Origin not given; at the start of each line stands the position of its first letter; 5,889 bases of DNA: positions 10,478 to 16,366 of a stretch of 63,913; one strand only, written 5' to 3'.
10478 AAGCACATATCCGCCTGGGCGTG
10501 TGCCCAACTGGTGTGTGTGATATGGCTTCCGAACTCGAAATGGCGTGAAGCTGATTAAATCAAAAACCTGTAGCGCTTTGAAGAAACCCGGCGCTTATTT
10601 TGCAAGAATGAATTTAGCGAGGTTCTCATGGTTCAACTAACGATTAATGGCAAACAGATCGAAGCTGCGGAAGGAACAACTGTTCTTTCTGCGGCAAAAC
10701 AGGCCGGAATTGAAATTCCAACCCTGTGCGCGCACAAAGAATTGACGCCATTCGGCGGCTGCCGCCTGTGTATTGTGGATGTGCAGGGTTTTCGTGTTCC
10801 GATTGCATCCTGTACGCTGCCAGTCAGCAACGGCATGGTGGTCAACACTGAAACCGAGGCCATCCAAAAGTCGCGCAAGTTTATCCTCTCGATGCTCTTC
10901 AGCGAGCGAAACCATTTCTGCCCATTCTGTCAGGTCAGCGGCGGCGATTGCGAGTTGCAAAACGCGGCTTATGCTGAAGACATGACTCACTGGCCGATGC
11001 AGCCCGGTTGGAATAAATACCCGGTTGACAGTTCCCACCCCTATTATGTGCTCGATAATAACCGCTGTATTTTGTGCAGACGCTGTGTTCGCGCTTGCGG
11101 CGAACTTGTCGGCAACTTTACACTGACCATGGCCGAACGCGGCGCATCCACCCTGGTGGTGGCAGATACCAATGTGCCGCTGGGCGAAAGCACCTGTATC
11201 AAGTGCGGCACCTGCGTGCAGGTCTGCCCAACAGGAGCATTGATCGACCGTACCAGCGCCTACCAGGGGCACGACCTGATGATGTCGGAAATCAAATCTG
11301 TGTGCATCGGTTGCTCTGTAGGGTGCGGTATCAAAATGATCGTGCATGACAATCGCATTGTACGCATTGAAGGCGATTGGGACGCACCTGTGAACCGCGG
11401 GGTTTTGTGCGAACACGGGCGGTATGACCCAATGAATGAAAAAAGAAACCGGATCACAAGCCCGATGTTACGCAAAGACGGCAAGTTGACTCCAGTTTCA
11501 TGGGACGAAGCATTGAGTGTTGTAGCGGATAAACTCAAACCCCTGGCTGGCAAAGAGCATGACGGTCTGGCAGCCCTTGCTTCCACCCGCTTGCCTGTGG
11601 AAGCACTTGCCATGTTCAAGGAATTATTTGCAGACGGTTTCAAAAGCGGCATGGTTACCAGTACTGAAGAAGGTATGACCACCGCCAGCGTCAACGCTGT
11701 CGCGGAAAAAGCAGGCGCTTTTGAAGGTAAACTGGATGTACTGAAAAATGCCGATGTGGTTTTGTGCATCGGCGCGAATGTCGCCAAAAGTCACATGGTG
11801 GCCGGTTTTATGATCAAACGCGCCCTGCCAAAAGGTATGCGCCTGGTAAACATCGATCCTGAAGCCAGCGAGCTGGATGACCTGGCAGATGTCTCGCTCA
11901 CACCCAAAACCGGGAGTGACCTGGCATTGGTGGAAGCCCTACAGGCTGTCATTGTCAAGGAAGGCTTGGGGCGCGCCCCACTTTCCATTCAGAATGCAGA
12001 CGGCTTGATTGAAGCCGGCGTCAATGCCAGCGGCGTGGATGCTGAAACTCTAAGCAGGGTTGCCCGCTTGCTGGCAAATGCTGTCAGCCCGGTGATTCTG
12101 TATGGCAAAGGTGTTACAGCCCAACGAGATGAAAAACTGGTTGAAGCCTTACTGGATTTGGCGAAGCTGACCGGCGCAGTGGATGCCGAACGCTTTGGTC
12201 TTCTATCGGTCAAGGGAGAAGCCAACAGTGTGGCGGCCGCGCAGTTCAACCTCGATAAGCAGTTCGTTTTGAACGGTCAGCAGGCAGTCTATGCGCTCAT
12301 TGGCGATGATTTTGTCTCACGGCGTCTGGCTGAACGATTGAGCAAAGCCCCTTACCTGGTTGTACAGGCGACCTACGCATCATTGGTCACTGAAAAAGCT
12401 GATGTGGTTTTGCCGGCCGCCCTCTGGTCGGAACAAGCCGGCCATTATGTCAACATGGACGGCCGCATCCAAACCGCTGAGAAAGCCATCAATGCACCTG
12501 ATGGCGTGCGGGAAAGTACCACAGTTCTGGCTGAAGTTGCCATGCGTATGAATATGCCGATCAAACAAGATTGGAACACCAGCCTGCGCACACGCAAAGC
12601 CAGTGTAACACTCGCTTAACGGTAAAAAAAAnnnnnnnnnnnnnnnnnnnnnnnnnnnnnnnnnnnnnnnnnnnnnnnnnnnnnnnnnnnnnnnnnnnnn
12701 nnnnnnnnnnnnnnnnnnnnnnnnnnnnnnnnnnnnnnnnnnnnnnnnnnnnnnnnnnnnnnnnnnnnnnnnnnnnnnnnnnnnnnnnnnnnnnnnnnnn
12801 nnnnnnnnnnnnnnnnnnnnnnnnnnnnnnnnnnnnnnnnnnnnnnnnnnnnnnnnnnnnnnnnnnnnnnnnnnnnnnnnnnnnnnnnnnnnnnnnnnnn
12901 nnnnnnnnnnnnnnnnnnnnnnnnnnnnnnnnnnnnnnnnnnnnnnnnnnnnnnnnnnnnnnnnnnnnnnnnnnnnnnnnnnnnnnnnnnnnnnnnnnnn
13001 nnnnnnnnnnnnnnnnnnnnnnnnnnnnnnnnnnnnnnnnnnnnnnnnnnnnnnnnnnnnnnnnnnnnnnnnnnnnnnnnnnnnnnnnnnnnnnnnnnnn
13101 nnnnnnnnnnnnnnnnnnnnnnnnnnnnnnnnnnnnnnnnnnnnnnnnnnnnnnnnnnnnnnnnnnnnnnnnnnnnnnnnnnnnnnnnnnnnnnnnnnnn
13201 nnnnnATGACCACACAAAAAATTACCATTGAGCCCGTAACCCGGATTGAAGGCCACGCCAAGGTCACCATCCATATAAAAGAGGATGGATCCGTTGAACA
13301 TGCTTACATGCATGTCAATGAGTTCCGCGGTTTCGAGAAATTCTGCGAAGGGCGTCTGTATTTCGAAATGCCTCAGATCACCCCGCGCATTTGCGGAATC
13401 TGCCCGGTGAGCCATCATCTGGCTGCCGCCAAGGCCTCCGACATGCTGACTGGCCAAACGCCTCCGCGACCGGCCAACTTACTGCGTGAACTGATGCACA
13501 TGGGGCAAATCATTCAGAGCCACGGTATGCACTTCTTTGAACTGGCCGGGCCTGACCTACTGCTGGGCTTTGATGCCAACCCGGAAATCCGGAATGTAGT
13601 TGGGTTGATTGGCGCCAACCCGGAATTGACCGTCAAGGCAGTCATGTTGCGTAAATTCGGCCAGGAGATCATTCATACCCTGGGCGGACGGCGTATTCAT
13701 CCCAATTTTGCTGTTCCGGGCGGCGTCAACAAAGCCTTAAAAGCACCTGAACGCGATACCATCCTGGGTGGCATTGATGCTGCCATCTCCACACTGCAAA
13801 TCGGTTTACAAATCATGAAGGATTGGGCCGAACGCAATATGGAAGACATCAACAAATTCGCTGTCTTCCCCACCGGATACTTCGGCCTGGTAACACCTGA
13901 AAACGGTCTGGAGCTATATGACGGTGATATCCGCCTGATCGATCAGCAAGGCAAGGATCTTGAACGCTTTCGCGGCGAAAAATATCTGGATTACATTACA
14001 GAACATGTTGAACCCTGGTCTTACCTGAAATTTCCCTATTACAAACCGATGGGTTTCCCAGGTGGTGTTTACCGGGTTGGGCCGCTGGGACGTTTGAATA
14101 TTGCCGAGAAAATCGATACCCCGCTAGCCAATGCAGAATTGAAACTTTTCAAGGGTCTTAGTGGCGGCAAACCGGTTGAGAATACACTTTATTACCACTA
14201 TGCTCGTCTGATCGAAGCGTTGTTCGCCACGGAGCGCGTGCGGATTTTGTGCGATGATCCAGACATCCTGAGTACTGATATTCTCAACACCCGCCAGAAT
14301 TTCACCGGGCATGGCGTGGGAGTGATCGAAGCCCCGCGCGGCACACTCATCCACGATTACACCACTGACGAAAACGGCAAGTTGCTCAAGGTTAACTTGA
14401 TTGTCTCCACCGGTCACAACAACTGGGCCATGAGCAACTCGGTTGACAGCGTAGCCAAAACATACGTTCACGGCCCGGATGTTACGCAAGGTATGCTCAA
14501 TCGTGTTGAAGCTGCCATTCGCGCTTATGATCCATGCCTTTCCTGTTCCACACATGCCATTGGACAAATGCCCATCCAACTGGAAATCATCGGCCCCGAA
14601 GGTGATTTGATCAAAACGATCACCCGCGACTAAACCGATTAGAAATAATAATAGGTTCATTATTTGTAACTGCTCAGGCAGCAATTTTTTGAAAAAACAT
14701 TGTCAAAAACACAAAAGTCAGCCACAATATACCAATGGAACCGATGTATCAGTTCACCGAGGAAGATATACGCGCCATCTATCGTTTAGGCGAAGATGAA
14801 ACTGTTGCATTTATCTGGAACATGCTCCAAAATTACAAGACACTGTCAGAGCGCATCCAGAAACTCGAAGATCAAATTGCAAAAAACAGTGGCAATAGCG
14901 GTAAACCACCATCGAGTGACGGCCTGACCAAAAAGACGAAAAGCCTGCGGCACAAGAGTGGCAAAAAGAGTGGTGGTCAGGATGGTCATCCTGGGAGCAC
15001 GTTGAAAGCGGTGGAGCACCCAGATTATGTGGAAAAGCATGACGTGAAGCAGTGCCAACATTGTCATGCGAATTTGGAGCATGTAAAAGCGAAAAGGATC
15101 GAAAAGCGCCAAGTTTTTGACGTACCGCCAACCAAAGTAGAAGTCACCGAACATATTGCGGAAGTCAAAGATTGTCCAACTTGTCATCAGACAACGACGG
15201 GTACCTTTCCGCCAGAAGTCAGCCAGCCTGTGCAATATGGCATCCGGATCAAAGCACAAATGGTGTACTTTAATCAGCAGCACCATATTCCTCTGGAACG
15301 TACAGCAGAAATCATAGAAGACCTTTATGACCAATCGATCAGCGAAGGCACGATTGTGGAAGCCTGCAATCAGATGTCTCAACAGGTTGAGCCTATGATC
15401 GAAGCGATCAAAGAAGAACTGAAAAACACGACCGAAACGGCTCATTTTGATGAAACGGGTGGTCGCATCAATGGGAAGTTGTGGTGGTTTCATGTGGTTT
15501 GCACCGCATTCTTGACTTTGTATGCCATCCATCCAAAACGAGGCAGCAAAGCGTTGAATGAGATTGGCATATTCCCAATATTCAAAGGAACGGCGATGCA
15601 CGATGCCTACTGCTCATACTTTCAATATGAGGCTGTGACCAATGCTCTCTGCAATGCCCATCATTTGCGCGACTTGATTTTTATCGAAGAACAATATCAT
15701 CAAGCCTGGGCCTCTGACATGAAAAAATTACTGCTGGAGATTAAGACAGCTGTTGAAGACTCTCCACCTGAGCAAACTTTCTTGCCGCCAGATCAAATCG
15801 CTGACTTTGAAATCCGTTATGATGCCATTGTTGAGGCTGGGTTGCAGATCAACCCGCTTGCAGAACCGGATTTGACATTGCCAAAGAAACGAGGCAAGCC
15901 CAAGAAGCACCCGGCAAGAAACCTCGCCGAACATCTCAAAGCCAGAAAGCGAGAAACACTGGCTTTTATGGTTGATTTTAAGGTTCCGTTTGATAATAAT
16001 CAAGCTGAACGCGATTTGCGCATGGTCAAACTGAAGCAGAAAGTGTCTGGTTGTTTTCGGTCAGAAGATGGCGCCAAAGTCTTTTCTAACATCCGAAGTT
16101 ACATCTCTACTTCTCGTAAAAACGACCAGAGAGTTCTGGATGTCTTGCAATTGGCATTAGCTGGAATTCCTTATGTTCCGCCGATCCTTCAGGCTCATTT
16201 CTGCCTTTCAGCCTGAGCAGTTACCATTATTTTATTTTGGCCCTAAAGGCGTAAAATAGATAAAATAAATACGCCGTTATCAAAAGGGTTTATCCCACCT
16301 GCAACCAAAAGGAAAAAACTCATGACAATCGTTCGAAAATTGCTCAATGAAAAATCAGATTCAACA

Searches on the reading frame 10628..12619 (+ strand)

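Call 16: search_protein_families(library=ncbifam, proteins=[window:10628-12619:+], max_evalue=1e-8)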
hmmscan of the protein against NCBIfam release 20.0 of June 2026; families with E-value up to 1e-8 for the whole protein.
window:10628-12619:+ (663 aa): 22 families
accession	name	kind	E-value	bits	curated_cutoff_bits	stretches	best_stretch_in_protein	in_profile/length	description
TIGR01973.1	NuoG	equivalog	6.3e-100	335.7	470.05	1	4-636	1-605/606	NADH-quinone oxidoreductase subunit NuoG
NF005895.0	PRK07860.1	equivalog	9.3e-70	235.6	802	2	1-328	17-341/811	NADH-quinone oxidoreductase subunit G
NF005745.0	PRK07569.1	equivalog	2.4e-69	233.3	333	1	2-212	4-214/238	bidirectional hydrogenase complex protein HoxU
TIGR01591.1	Fdh-alpha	equivalog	7.4e-62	209.4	666.25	2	225-542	2-335/672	formate dehydrogenase subunit alpha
NF040763.1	FeFe_hydrog_A6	exception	7.5e-58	196.3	765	1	2-225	1-225/571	NADH-dependent [FeFe] hydrogenase, group A6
NF006305.0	PRK08493.1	equivalog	4.2e-44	150.8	591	1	1-244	1-260/819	NADH-quinone oxidoreductase subunit G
NF041323.1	Nitr_red_NasA_Halo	equivalog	1.8e-41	142.5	1000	2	228-536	2-322/673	assimilatory nitrate reductase NasA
NF040762.1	Hydr_FeFe_Clost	exception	4.1e-37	128.1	900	1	3-225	2-224/572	ferredoxin hydrogenase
NF010055.0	PRK13532.1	equivalog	1.7e-32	112.5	904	1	222-445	43-279/830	nitrate reductase catalytic subunit NapA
NF047855.1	AssmNtatRedNasC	equivalog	3.1e-32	111.7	1100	1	221-536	20-354/708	assimilatory nitrate reductase catalytic subunit NasC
TIGR01706.1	NAPA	equivalog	2.5e-29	102.2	930.55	1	219-445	40-279/830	periplasmic nitrate reductase subunit alpha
NF012032.0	PRK15488.1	equivalog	2.5e-22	78.7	694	1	191-520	14-357/759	thiosulfate reductase PhsA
NF009454.0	PRK12814.1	equivalog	4.2e-22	78.3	916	1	2-110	4-106/657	putative NADPH-dependent glutamate synthase small subunit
NF041513.1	formate_DH_Act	exception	9.6e-22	76.6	1400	1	222-445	43-283/1067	formate dehydrogenase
TIGR01553.1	formate-DH-alph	equivalog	1.6e-20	72.6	814.2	1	220-443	43-290/1009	formate dehydrogenase-N subunit alpha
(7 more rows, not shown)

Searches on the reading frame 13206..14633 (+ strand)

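Call 16: search_protein_families(library=ncbifam, proteins=[window:13206-14633:+], max_evalue=1e-8)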
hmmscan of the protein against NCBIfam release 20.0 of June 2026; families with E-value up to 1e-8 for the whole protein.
window:13206-14633:+ (475 aa): 9 families
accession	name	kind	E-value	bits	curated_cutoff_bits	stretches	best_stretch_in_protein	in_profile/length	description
NF041785.2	VhuA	equivalog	5.2e-132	440.4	800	1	4-419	2-415/418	F420-non-reducing hydrogenase Vhu subunit A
NF040828.1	sulfhyd_ShyA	equivalog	2.7e-50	171.5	700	1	6-452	3-413/415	NAD(P)-dependent hydrogenase/sulfhydrogenase 2 subunit alpha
NF033181.1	NiFeSe_hydrog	equivalog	4.4e-45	154.5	600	2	4-123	2-120/507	nickel-dependent hydrogenase large subunit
TIGR03295.1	frhA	equivalog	5e-45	154.2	392.5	2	3-180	2-168/412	coenzyme F420 hydrogenase subunit alpha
NF045518.1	H2_NiFeSe_large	exception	8.2e-43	146.9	780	1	5-177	3-182/485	NiFeSe hydrogenase large subunit HysA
NF040832.1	sulfhyd_HydA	equivalog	5.5e-38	131.2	880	1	6-452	5-424/426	NADPH-dependent hydrogenase/sulfhydrogenase 1 subunit alpha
NF007778.0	PRK10467.1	equivalog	4.8e-22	77.9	969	1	3-117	2-115/567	hydrogenase 2 large subunit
NF007550.0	PRK10170.1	equivalog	9e-21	73.9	1101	1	4-123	17-136/597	Ni/Fe-hydrogenase large subunit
NF004739.1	PRK06075.1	equivalog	7.6e-09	34.8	360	0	16-107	14-105/384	NADH-quinone oxidoreductase subunit D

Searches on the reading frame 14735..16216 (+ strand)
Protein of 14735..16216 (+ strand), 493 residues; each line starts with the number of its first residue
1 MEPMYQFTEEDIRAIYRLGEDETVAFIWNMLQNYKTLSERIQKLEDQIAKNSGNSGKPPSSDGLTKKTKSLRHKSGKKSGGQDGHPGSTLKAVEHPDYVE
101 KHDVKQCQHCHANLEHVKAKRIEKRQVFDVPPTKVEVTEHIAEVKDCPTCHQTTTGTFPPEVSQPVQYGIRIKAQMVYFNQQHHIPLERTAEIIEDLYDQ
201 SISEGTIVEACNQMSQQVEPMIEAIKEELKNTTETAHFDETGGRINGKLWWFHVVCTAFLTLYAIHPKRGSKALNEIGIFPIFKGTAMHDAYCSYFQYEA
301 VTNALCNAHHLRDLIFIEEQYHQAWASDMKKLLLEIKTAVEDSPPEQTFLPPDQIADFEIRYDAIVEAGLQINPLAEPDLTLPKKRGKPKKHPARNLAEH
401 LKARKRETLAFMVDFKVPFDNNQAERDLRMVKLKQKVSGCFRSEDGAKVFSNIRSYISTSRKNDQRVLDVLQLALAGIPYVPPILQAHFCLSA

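Call 16: search_protein_families(library=ncbifam, proteins=[window:14735-16216:+], max_evalue=1e-8)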
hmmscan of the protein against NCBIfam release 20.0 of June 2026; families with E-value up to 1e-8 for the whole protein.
window:14735-16216:+ (493 aa): 1 family
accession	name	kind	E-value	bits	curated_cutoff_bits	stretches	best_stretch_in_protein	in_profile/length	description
NF033517.1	transpos_IS66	equivalog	1.5e-94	317.2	180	1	82-477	1-386/387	IS66 family transposase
